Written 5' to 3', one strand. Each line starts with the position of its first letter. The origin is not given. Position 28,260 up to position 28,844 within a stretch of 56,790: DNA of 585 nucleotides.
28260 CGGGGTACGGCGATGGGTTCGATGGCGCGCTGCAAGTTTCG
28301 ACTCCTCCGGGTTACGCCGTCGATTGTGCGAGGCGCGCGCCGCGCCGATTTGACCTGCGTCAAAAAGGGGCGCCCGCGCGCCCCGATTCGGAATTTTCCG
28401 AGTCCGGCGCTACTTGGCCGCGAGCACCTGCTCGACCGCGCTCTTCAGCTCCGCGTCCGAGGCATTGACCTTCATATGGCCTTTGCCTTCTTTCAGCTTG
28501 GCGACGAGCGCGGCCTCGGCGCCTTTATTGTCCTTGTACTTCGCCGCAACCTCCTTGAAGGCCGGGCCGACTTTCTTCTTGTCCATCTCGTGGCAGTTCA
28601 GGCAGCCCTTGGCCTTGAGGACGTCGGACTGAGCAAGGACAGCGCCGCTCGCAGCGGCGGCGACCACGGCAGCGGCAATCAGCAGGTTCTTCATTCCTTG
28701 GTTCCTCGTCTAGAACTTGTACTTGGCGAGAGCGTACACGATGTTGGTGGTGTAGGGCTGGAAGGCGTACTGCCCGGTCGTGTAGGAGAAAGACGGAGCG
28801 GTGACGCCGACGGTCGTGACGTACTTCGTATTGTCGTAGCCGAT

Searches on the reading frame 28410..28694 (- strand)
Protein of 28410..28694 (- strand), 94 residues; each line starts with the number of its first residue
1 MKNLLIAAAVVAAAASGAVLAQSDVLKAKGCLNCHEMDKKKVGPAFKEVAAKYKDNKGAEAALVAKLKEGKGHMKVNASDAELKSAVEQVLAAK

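Call 3: search_protein_families(library=pfam, proteins=[window:28410-28694:-], max_evalue=0.01)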
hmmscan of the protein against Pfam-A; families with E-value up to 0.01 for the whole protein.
window:28410-28694:- (94 aa): 3 families
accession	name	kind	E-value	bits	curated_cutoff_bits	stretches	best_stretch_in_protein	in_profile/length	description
PF13442.11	Cytochrome_CBB3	-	0.00017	22.3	27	1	28-87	11-65/68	Cytochrome C oxidase, cbb3-type, subunit III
PF00034.26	Cytochrom_C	-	0.0018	20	21.3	1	28-75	9-59/90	Cytochrome c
PF02335.20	Cytochrom_C552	-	0.0096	15.4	24.1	0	28-90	275-338/438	Cytochrome c552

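Call 4: search_protein_families(library=ncbifam, proteins=[window:28410-28694:-], max_evalue=0.01)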
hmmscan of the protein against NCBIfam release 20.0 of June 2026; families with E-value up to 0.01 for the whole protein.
window:28410-28694:- (94 aa): 3 families
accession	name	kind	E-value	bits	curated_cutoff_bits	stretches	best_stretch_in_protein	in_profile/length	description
NF045774.1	cytochro_C551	exception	8.1e-05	22.6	118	1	22-94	41-109/110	cytochrome c551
NF045773.1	cytochro_C550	exception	0.00049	20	125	1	22-87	51-112/118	cytochrome c550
NF041895.1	choice_anch_V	domain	0.0069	16.4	42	1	5-85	3-82/150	choice-of-anchor V domain-containing protein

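Call 6: search_solved_structures(query=window:28410-28694:-, max_evalue=1, show_alignments=2)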
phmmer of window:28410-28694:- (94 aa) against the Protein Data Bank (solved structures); distinct sequences matched with E-value up to 1: 34.
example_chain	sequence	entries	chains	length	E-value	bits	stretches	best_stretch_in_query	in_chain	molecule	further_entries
1dvv_A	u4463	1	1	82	8.1e-12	48.2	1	26-71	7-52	CYTOCHROME C551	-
2pac_A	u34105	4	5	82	2.6e-11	46.6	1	25-71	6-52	CYTOCHROME C551 | Cytochrome c-551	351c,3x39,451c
2exv_A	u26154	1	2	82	2.9e-11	46.5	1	26-71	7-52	Cytochrome c-551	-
5xec_C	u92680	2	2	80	3.8e-11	46.1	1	25-71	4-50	Cytochrome c-552,Cytochrome c-551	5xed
3zox_A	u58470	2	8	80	1.5e-10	44.2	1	23-92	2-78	CYTOCHROME C-552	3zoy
5xec_A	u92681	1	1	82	2.5e-10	43.5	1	25-92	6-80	Cytochrome c-551,Cytochrome c-552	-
1a56_A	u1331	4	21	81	2.5e-10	43.5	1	23-92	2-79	FERRICYTOCHROME C-552 | FERROCYTOCHROME C-552 | CYTOCHROME C-552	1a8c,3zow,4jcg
5xed_A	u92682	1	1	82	3.2e-10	43.1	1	25-92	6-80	Cytochrome c-551,Cytochrome c-552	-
1ayg_A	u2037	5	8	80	7.5e-10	42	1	25-92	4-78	CYTOCHROME C-552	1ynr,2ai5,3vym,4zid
9l08_A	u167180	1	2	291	1.1e-09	41.5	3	25-62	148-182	Covalently Connected Cytochrome c555 trimer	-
1cor_A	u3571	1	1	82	1.2e-09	41.3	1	25-71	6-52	CYTOCHROME C551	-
6kq1_A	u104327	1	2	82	2.8e-09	40.1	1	25-71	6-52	Cytochrome C biogenesis protein CcsA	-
2d0s_A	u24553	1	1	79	1.5e-08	37.8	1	25-71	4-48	cytochrome c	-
4xxl_A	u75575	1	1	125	4.3e-08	36.4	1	7-72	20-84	Cytochrome c class I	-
5aur_A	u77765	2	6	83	1.5e-07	34.7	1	25-92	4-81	Cytochrome c-552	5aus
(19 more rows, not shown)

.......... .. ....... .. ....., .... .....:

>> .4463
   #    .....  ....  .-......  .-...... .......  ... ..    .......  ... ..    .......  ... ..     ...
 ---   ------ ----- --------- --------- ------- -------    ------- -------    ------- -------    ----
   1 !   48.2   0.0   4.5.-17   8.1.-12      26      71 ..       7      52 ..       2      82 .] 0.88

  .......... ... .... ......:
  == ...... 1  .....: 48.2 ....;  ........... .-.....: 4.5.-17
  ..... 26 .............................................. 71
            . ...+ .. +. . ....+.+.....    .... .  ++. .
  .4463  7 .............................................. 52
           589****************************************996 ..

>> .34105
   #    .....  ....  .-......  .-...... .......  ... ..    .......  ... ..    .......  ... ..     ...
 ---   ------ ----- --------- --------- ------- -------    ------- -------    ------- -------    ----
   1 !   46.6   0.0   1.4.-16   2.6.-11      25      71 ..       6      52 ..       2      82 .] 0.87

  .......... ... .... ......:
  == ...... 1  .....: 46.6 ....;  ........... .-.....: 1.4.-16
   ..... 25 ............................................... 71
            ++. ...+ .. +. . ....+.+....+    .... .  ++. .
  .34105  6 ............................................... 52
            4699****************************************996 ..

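Call 76: find_homologous_proteins(query=window:28410-28694:-, max_evalue=0.00001)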
Query window:28410-28694:- (94 aa): 1255 proteins with E <= 0.00001 among 1661 candidates; the best 120 are listed.
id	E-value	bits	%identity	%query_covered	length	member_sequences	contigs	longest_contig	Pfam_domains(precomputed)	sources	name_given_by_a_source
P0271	4.5e-48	178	100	100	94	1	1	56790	-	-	-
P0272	2.1e-43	163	88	100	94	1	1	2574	-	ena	-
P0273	3.2e-43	162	89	100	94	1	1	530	-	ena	-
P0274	2.6e-41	156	90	78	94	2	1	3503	-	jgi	jgi:cytochrome c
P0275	3.0e-39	150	83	100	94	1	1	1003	-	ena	-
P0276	5.9e-39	149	81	100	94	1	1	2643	-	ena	-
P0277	8.3e-38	145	80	100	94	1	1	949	-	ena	-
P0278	2.4e-36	141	76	100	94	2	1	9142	-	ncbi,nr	ncbi:MAG TPA: cytochrome C [Burkholderiales bacterium]|nr:cytochrome C [Burkholderiales bacterium]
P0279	3.5e-36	140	73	100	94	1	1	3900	-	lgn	-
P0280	1.3e-35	138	72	100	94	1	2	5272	-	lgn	-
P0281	2.5e-33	131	73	99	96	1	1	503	-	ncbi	-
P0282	4.4e-33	130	71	100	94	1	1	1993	-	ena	-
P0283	5.3e-33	130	71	100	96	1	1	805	-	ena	-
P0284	7.6e-33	129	77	79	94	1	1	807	-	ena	-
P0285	1.7e-32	128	70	100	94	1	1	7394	-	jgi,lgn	jgi:cytochrome c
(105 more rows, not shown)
